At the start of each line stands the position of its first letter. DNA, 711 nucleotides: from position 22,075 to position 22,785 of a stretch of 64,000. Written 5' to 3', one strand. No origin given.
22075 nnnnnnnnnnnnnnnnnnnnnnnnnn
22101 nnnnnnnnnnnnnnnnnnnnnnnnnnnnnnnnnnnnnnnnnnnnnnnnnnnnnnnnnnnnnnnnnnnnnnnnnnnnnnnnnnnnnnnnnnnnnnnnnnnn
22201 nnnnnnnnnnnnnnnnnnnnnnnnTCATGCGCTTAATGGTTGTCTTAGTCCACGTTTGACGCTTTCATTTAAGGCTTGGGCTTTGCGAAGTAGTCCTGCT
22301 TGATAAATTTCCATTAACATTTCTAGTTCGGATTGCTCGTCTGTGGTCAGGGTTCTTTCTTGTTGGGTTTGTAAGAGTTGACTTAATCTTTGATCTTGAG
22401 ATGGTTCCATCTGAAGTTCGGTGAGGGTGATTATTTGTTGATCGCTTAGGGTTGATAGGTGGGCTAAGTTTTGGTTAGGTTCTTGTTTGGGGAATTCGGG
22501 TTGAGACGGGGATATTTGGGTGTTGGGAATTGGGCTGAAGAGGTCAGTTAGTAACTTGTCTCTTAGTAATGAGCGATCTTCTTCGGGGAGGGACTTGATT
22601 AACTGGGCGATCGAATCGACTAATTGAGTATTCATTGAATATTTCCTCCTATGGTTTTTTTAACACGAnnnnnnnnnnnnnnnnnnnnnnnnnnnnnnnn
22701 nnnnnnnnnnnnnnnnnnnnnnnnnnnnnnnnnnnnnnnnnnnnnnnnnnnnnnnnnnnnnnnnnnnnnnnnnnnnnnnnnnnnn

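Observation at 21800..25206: HTH-NACHT NTPase followed by a coupled small protein and a stand-alone HNH nuclease: candidate split sensor/effector defence operon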

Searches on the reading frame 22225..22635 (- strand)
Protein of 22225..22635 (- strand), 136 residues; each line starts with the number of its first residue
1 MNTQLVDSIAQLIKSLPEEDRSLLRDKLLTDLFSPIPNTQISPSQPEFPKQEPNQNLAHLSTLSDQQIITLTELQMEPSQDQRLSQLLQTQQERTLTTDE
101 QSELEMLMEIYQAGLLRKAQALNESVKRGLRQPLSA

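Call 3: search_protein_families(library=pfam, proteins=[window:22225-22635:-], max_evalue=1)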
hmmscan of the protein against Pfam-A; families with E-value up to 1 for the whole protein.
window:22225-22635:- (136 aa): 1 family
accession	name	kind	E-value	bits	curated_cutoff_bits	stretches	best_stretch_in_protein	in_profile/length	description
PF24704.1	DUF7667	-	0.022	15.4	27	1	82-110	6-34/76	Family of unknown function (DUF7667)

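Call 4: search_protein_families(library=padloc, proteins=[window:22225-22635:-], max_evalue=1)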
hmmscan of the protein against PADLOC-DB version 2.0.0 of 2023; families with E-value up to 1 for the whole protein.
window:22225-22635:- (136 aa): 0 families

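Call 5: search_protein_families(library=ncbifam, proteins=[window:22225-22635:-], max_evalue=1)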
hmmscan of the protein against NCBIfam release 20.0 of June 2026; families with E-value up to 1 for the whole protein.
window:22225-22635:- (136 aa): 2 families
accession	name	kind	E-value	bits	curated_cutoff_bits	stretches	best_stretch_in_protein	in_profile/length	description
NF047401.1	TA_anti_VapB15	equivalog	0.072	13.3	80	0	7-33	7-33/66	type II toxin-antitoxin system VapB15 family antitoxin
NF009642.0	PRK13169.1-3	equivalog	0.26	11.7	142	0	68-114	32-77/112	DNA replication initiation control protein YabA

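Call 6: find_homologous_proteins(query=window:22225-22635:-)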
Query window:22225-22635:- (136 aa): 128 proteins with E <= 0.001 among 141 candidates; the best 120 are listed.
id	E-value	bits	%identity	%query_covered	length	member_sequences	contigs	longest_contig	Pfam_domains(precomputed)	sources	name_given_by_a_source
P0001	2.5e-68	246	93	100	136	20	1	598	-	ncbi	-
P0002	4.1e-67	242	93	100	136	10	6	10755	-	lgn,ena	-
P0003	4.5e-67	242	91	100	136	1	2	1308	-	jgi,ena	jgi:hypothetical protein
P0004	5.4e-67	241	91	100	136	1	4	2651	-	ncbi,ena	-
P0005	1.1e-66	240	90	100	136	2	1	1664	-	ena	-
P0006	1.2e-66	240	91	100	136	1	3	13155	-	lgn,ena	-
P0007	4.5e-66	238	90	100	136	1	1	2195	-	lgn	-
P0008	5.1e-66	238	91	100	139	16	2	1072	-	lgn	-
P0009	5.9e-66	238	89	100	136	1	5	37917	-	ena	-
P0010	1.7e-65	236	95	95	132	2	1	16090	-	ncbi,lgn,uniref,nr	ncbi:hypothetical protein [Pseudanabaena sp. 'Roaring Creek']|uniref:hypothetical protein n=1 Tax=Ps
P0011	2.1e-65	236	90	100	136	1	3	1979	-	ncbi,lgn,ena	-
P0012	1.0e-64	234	90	100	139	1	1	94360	-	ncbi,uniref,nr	ncbi:hypothetical protein VB774_02205 [Pseudanabaena galeata UHCC 0370]|uniref:Uncharacterized prote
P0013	1.3e-64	234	92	95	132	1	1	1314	-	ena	-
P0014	2.8e-62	226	89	100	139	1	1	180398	-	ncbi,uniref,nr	ncbi:hypothetical protein H6F42_09040 [Pseudanabaena sp. FACHB-1998]|uniref:hypothetical protein n=1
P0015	3.3e-62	226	90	96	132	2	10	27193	-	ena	-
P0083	9.8e-18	83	51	77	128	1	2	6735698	-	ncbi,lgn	-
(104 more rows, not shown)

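Call 13: find_related_loci(query=A1, collection=genome_contigs, flank=6000)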
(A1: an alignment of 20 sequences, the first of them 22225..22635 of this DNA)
Query A1 (136 aa) in genome_contigs; peptide patterns used: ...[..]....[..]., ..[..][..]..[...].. (x = any residue, [..] = any of these).
287 stretches matched a pattern; 220 encode a relative of the query (tblastn E <= 1e-3); the best 80 are kept; 80 distinct loci.
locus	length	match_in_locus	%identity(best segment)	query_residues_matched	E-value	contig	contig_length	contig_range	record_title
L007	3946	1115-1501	91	1-129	7e-75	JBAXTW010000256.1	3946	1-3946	MAG: Pseudanabaena sp. ELA645 MAG645_256, whole genome shotgun sequence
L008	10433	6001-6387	95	1-129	2e-74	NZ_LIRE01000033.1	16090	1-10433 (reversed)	Pseudanabaena sp. 'Roaring Creek' contig-56, whole genome shotgun sequence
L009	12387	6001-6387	93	1-129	5e-74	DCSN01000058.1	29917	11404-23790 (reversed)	MAG TPA_asm: Pseudanabaena sp. UBA1465 UBA1465_contig_2007, whole genome shotgun sequence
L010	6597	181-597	89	1-136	5e-72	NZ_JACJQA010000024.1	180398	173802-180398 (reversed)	Pseudanabaena sp. FACHB-1998 contig24, whole genome shotgun sequence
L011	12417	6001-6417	88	1-136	1e-71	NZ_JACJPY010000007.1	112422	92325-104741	Pseudanabaena cinerea FACHB-1277 contig7, whole genome shotgun sequence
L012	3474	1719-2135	86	1-136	1e-70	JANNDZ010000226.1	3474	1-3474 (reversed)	MAG: Pseudanabaena sp. OTE_75_metabat_487_sub OTE_75_k141_3340751, whole genome shotgun sequence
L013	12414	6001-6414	88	1-136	5e-70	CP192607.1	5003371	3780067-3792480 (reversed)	MAG: Pseudanabaena sp. BL-A-41 isolate Passages #2 and #5 chromosome, complete genome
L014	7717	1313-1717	84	1-135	4e-67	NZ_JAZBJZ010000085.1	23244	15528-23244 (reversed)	Tumidithrix elongata BACA0141 NODE_185_length_23244_cov_118.422312, whole genome shotgun sequence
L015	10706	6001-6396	86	1-129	2e-65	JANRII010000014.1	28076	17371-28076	MAG: Pseudanabaenaceae cyanobacterium bins.39 k141_980123, whole genome shotgun sequence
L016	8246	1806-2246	65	1-135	6e-55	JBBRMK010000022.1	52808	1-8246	MAG: Pseudanabaenales cyanobacterium isolate La1_metabat2.034 LA1C_B2.034_k141_1696495L_52808_cov_37.3693, whole genome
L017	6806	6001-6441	63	1-135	1e-46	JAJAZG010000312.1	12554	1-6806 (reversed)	MAG: Pseudanabaena sp. CAN_BIN31 c_000000114195, whole genome shotgun sequence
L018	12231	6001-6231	68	60-136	9e-28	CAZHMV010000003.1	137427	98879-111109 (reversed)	MAG TPA_asm: uncultured Anaerolineales bacterium isolate binchicken_co172_219 genome assembly, contig: NODE_29_length_13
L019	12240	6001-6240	65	56-135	4e-27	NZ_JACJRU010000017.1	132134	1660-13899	Nostoc sp. FACHB-110 contig17, whole genome shotgun sequence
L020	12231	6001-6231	65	60-136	2e-26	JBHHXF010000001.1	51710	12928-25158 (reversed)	MAG: Anaerolineae bacterium isolate D_2_bin.38 NODE_103_length_51710_cov_28.089633, whole genome shotgun sequence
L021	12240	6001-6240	63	56-135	3e-26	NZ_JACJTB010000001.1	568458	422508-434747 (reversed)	Nostoc spongiaeforme FACHB-130 contig1, whole genome shotgun sequence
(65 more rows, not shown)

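Call 23: find_related_loci(query=window:22225-22635:-, collection=metagenome_contigs, flank=6000)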
Query window:22225-22635:- (136 aa) in metagenome_contigs; peptide patterns used: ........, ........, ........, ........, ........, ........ (x = any residue, [..] = any of these).
275 stretches matched a pattern; 52 encode a relative of the query (tblastn E <= 1e-3); 52 distinct loci.
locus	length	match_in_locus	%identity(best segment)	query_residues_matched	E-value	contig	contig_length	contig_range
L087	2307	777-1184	94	1-136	1e-80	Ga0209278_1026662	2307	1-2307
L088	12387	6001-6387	93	1-129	2e-74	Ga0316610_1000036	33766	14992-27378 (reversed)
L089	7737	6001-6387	93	1-129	2e-74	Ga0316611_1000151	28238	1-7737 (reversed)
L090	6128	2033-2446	86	1-135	3e-70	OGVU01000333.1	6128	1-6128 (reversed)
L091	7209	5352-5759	82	1-135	8e-64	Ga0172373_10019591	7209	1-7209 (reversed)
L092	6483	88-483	83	1-129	8e-63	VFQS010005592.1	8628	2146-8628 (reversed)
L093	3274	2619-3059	63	1-135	1e-49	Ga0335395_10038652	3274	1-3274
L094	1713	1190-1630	65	1-135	6e-50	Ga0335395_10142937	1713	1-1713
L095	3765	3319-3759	65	1-135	8e-49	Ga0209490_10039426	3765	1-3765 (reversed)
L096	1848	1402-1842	62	1-135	2e-49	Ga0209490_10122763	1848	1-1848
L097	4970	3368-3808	62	1-135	2e-48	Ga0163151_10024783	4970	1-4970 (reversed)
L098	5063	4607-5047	62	1-135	4e-48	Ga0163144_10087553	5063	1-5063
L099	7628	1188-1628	67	1-135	9e-48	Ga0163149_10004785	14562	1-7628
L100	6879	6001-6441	62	1-135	2e-47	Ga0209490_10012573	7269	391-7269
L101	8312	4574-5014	62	1-135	4e-47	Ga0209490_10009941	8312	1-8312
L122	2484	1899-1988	63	1-30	8e-7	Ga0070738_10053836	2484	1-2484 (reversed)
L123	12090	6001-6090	67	1-30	8e-7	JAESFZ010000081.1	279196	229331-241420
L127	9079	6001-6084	61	1-28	7e-6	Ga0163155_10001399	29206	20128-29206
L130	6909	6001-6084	57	1-28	2e-5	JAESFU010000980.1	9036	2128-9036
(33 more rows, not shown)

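Call 25: search_protein_families(library=pfam, proteins=[L011:3419-6004:+, L008:3560-6004:+], max_evalue=0.1)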
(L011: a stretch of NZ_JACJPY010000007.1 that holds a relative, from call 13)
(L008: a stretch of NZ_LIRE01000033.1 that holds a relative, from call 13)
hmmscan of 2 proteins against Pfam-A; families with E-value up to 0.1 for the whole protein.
L011:3419-6004:+ (861 aa): 13 families
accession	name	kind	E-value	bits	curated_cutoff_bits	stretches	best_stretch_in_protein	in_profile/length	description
PF07719.23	TPR_2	-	4e-11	42.6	27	1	587-613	2-28/34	Tetratricopeptide repeat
PF13424.12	TPR_12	-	3.6e-10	40.3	30.1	1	813-840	48-75/77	Tetratricopeptide repeat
PF00515.34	TPR_1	-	1e-08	35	27.8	1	587-613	2-28/34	Tetratricopeptide repeat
PF13191.12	AAA_16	-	1.9e-05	25.7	32.6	1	131-229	1-104/167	AAA ATPase domain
PF13431.12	TPR_17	-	9.2e-05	22.9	24.4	1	585-607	12-34/34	Tetratricopeptide repeat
PF13181.12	TPR_8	-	0.0003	21.2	25.7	0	813-839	4-30/34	Tetratricopeptide repeat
PF13176.12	TPR_7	-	0.00045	20.6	27.9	0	592-609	5-22/36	Tetratricopeptide repeat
PF13401.12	AAA_22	-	0.00087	20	27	1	148-237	4-93/130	AAA domain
PF13174.12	TPR_6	-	0.0034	18.4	26.3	0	591-610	5-24/33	Tetratricopeptide repeat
PF20703.3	nSTAND1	-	0.0061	16.7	27.1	1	132-276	16-160/379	Novel STAND NTPase 1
PF20720.3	nSTAND3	-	0.01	16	27.2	1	145-177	13-45/155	Novel STAND NTPase 3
PF13428.12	TPR_14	-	0.021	15.9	23.5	0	589-613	4-28/44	Tetratricopeptide repeat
PF25201.1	nSTAND6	-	0.061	13.8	27.7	0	134-199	3-67/148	Novel STAND NTPase 6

L008:3560-6004:+ (814 aa): 15 families
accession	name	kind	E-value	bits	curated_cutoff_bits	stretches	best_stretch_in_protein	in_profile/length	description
PF13424.12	TPR_12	-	1.8e-14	54.1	30.1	2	726-793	6-75/77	Tetratricopeptide repeat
PF00515.34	TPR_1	-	2.2e-09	37.2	27.8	1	763-792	1-30/34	Tetratricopeptide repeat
PF13181.12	TPR_8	-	7.3e-09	35.5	25.7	1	763-792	1-30/34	Tetratricopeptide repeat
PF17874.7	TPR_MalT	-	1.1e-05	25.3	45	1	691-796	88-194/336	MalT-like TPR region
PF13374.12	TPR_10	-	1.3e-05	25.4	27.5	0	541-576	4-39/42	Tetratricopeptide repeat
PF13431.12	TPR_17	-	5e-05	23.7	24.4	0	763-781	13-31/34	Tetratricopeptide repeat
PF13191.12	AAA_16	-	6.1e-05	24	32.6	1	125-222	1-103/167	AAA ATPase domain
PF07719.23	TPR_2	-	0.0002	21.7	27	0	763-793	1-31/34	Tetratricopeptide repeat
PF13174.12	TPR_6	-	0.001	20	26.3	0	593-620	2-29/33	Tetratricopeptide repeat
PF20720.3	nSTAND3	-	0.0052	16.9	27.2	1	139-171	13-45/155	Novel STAND NTPase 3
PF13176.12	TPR_7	-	0.0081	16.6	27.9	0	765-785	1-21/36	Tetratricopeptide repeat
PF13401.12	AAA_22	-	0.023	15.4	27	1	142-232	4-94/130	AAA domain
PF20703.3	nSTAND1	-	0.04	14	27.1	1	126-254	16-147/379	Novel STAND NTPase 1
PF13428.12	TPR_14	-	0.043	14.9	23.5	0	764-793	2-31/44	Tetratricopeptide repeat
PF10602.15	RPN7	-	0.055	13.6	29.6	0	707-798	20-108/174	26S proteasome subunit RPN7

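Call 26: search_protein_families(library=padloc, proteins=[L011:3419-6004:+, L008:3560-6004:+], max_evalue=0.01)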
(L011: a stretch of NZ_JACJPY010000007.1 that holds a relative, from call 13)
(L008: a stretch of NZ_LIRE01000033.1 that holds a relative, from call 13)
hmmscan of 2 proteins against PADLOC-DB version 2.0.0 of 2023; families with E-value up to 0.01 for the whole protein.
L011:3419-6004:+ (861 aa): 1 family
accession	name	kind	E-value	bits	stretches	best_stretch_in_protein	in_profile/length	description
PDLC01169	TPR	-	5.8e-07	27.2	1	472-688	39-221/252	TPR repeats containing protein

L008:3560-6004:+ (814 aa): 2 families
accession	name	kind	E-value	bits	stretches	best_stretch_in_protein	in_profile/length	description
PDLC01169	TPR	-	2.2e-07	28.6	1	690-804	116-229/252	TPR repeats containing protein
PDLC01171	TPR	-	0.0024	15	1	694-791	188-281/504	TPR repeats containing protein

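Call 59: search_solved_structures(query=A1, max_evalue=1)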
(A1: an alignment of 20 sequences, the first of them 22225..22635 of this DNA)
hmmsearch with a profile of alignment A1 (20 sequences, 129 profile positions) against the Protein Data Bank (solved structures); distinct sequences matched with E-value up to 1: 3.
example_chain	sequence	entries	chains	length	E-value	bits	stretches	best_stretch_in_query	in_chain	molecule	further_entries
9zem_A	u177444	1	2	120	0.19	15.3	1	15-86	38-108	HeliScrew4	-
9wa8_A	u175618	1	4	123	0.75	13.4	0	4-125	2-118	Anti-CRISPR protein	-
4r0m_B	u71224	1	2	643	0.78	13.4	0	26-89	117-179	McyG protein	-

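Call 63: predict_structure(alignment_id=A1)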
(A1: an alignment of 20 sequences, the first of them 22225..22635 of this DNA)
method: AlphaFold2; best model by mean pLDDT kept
length: 136 residues; sequences in the alignment: 20
mean_pLDDT: 68.9   pTM: 0.46
mean pLDDT of the five models: 68.9, 66.8, 65.4, 62.4, 57.4
residues with pLDDT >= 90: 15; 70-90: 56; 50-70: 37; < 50: 28
segments of 3 or more residues with pLDDT < 50: 33-56
pLDDT, mean of each block of 10 residues (from residue 1): 59 67 62 40 35 47 77 81 91 88 90 86 82 55
secondary structure, 60 per line:
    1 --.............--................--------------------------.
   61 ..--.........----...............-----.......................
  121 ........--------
elements in order: H3-15 H18-33 H65-73 H78-92 H98-128

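Call 67: fold_search(model_id=the predicted structure, library=pdb)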
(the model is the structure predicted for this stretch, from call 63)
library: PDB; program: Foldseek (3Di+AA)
matches with E <= 10: 130; with E <= 0.001: 0
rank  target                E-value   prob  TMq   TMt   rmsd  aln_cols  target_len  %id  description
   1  6he3_A                1.2e+00  0.38  0.28  0.11   4.9        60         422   15  Pseudomonas aeruginosa Seryl-tRNA Synthetase in Complex with 5'-O-(N-(L-seryl)-sulfamoyl)cytidine (released 2019-12-04)
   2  3bhp_A                1.2e+00  0.85  0.30  0.74   4.1        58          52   19  Crystal structure of UPF0291 protein ynzC from Bacillus subtilis at resolution 2.0 A. Northeast Structural Genomics Co (released 2007-12-11)
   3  6y2l_Lh               1.2e+00  0.51  0.32  0.36   6.5        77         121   12  Structure of human ribosome in POST state (released 2020-04-15)
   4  9c7z_A                1.5e+00  0.77  0.35  0.69   4.0        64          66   17  Hallucinated C3 protein assembly HALC3_919 (released 2025-05-21)
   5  6he1_A                1.7e+00  0.33  0.28  0.11   4.8        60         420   15  Pseudomonas aeruginosa Seryl-tRNA Synthetase in Complex with 5'-O-(N-(L-seryl)-sulfamoyl)N3-methyluridine (released 2019-12-04)
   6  7oyd_h                1.8e+00  0.38  0.33  0.36   5.9        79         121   14  Cryo-EM structure of a rabbit 80S ribosome with zebrafish Dap1b (released 2022-07-20)
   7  6hdz_A                1.9e+00  0.28  0.27  0.11   4.9        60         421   15  Pseudomonas aeruginosa Seryl-tRNA Synthetase in Complex with 5'-O-(N-(L-seryl)-Sulfamoyl)uridine (released 2019-12-04)
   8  5i6r                  1.9e+00  0.08  0.23  0.10  19.3       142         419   16  Crystal Structure of srGAP2 F-BARx WT Form-1 (released 2017-08-30)
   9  5xxb_g                2.2e+00  0.30  0.32  0.35   6.6        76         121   13  Large subunit of Toxoplasma gondii ribosome (released 2017-08-30)
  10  6zj3_Lp               2.2e+00  0.18  0.25  0.27   5.2        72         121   14  Cryo-EM structure of the highly atypical cytoplasmic ribosome of Euglena gracilis (released 2020-10-07)
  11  5sva_U                2.2e+00  0.10  0.28  0.25  21.3       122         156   17  Mediator-RNA Polymerase II Pre-Initiation Complex (released 2016-09-28)
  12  3bhp_C                2.5e+00  0.60  0.30  0.72   5.2        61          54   20  Crystal structure of UPF0291 protein ynzC from Bacillus subtilis at resolution 2.0 A. Northeast Structural Genomics Co (released 2007-12-11)
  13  6dkm_C                2.5e+00  0.21  0.27  0.44   5.7        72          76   15  DHD131 (released 2018-12-19)
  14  8axk_P                2.5e+00  0.13  0.30  0.40  12.2       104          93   16  Type 3 secretion system export apparatus core, inner rod and needle of Shigella flexneri (released 2023-03-01)
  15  8yw6_B                2.5e+00  0.08  0.27  0.29  16.2       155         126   14  Cryo-EM structure of apo human mitochondrial pyruvate carrier in the IMS-open conformation at pH 8.0 (released 2025-03-12)
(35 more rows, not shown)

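Call 80: search_protein_families(library=pfam, proteins=[L127:3730-5928:+, L122:129-1799:+], max_evalue=0.5)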
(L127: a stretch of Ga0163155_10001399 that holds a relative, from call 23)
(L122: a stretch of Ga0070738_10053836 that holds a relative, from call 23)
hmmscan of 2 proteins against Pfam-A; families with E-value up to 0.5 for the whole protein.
L127:3730-5928:+ (732 aa): 24 families
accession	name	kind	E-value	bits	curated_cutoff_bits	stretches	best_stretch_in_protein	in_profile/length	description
PF24885.1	TPR_NPHP3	-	3.1e-103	344.7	100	5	353-475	93-215/239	Nephrocystin-3 TPR domain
PF13374.12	TPR_10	-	1.3e-85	279.7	27.5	8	568-609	1-42/42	Tetratricopeptide repeat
PF13424.12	TPR_12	-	1.7e-82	272.1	30.1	5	526-601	2-77/77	Tetratricopeptide repeat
PF00515.34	TPR_1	-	9e-40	133.4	27.8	7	487-516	3-32/34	Tetratricopeptide repeat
PF13176.12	TPR_7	-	3.7e-39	129.9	27.9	6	571-602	1-32/36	Tetratricopeptide repeat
PF07719.23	TPR_2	-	2.7e-31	105.5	27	5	401-433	1-33/34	Tetratricopeptide repeat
PF13181.12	TPR_8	-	7.2e-24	82.3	25.7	5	401-432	1-32/34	Tetratricopeptide repeat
PF13431.12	TPR_17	-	1.1e-20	72.5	24.4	3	397-421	9-33/34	Tetratricopeptide repeat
PF13432.12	TPR_16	-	2.8e-16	60.1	32.7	4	575-638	3-58/65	Tetratricopeptide repeat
PF25000.1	DUF7779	-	1.8e-12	47.8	27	1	215-304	3-91/95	Domain of unknown function (DUF7779)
PF14559.12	TPR_19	-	2.1e-12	47.6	25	2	372-424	4-48/68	Tetratricopeptide repeat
PF17874.7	TPR_MalT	-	2.8e-12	47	45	3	407-554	46-188/336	MalT-like TPR region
PF07721.20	TPR_4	-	5.8e-11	42.4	27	0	404-423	4-23/26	Tetratricopeptide repeat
PF13428.12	TPR_14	-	6.1e-11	42.3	23.5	0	406-431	6-31/44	Tetratricopeptide repeat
PF00931.28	NB-ARC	-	3e-06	27.1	23.5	1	1-173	26-211/248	NB-ARC domain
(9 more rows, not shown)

L122:129-1799:+ (556 aa): 21 families
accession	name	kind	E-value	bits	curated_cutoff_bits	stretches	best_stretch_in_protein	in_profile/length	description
PF13424.12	TPR_12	-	1.9e-67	223.9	30.1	4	388-463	2-77/77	Tetratricopeptide repeat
PF13374.12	TPR_10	-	1.7e-53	177.6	27.5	4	472-513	1-42/42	Tetratricopeptide repeat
PF24885.1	TPR_NPHP3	-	2.4e-36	125.8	100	2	341-463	96-215/239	Nephrocystin-3 TPR domain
PF13176.12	TPR_7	-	8.1e-21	72.7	27.9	3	391-422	1-32/36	Tetratricopeptide repeat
PF00515.34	TPR_1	-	1.2e-19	69.6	27.8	3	390-419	2-31/34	Tetratricopeptide repeat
PF07719.23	TPR_2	-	2.2e-17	62.1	27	3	390-419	2-31/34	Tetratricopeptide repeat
PF13181.12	TPR_8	-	7.1e-16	57.4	25.7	3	389-421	1-33/34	Tetratricopeptide repeat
PF13432.12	TPR_16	-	1e-12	48.6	32.7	2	437-502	3-60/65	Tetratricopeptide repeat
PF00931.28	NB-ARC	-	3.6e-12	46.5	23.5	1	1-184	26-220/248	NB-ARC domain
PF17874.7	TPR_MalT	-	2.5e-09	37.3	45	2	428-502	76-151/336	MalT-like TPR region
PF13431.12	TPR_17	-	8.8e-09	35.4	24.4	2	427-451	9-33/34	Tetratricopeptide repeat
PF07721.20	TPR_4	-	3.4e-08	33.8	27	1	392-411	4-23/26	Tetratricopeptide repeat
PF13428.12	TPR_14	-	1.8e-07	31.6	23.5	2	395-419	7-31/44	Tetratricopeptide repeat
PF14559.12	TPR_19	-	4.9e-07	30.4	25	2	444-500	4-52/68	Tetratricopeptide repeat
PF13414.12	TPR_11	-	0.00038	20.5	26.8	0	482-502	3-23/42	TPR repeat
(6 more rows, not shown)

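Call 83: search_dna_similar(query=P0083, collection=plasmids, mode=protein, max_rows=15)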
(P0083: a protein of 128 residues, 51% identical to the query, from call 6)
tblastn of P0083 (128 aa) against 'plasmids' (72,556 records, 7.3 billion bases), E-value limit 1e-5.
Records with a match: 1; places in all: 1; records where one place covers at least 80% of the query: 1.
Best place of each record, by identity: <60% 1.
By first word of the organism name: Aulosira 1.
By predicted mobility (MOB-suite, as given by PLSDB): non-mobilizable 1.
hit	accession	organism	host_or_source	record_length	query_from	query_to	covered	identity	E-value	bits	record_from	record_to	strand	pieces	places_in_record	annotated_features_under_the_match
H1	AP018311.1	Aulosira laxa NIES-50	-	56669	1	123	96%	56.3%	1e-33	130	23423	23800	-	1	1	hypothetical protein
